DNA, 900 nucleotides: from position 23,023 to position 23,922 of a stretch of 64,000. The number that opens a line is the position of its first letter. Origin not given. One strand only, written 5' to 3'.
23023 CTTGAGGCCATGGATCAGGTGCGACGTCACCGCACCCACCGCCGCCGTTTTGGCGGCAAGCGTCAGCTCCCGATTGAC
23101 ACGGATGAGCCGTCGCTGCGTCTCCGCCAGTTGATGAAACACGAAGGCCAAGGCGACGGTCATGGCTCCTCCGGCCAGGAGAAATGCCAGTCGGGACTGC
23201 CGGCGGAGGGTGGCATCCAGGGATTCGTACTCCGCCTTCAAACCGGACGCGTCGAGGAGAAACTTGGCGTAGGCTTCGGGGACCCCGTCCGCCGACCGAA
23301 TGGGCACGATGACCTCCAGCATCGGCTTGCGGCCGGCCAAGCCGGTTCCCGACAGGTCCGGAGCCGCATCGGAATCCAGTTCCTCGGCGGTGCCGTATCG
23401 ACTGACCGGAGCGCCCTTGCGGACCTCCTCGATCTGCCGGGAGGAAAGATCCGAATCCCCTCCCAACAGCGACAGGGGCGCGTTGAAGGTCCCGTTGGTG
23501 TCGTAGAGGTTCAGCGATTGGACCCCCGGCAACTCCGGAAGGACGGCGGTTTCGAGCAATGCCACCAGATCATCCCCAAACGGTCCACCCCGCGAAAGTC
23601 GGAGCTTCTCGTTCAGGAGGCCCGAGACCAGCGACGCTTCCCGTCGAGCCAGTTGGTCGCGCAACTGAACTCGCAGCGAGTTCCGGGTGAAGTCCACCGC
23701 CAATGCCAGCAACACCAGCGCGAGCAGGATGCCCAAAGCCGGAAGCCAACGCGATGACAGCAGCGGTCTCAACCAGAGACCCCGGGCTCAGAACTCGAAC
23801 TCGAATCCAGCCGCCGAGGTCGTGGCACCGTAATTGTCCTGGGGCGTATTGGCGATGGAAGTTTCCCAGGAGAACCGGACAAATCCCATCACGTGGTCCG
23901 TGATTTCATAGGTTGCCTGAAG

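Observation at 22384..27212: ZraPSR-like sigma-54 envelope-stress operon with an embedded outer-membrane barrel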

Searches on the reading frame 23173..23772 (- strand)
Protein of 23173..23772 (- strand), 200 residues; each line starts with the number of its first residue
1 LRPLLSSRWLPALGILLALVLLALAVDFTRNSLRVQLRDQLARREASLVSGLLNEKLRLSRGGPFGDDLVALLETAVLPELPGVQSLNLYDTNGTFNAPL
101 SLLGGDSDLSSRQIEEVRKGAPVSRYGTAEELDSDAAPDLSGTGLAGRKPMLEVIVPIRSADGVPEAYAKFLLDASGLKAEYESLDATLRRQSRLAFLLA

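Call 70: search_solved_structures(query=A5, max_evalue=10, show_alignments=0)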
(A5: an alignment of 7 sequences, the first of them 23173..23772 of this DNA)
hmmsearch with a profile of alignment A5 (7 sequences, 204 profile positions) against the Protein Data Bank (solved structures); distinct sequences matched with E-value up to 10: 4.
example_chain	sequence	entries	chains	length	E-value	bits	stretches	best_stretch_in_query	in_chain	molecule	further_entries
5gzt_B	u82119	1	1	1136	0.067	15.9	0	49-114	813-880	Chitinase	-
5gzu_A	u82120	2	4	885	0.14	14.9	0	49-114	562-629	Chitinase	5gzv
9z0h_C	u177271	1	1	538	0.84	12.4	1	152-185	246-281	RNA editing complex protein MP61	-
3eph_A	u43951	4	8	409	1.1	11.9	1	68-155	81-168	tRNA isopentenyltransferase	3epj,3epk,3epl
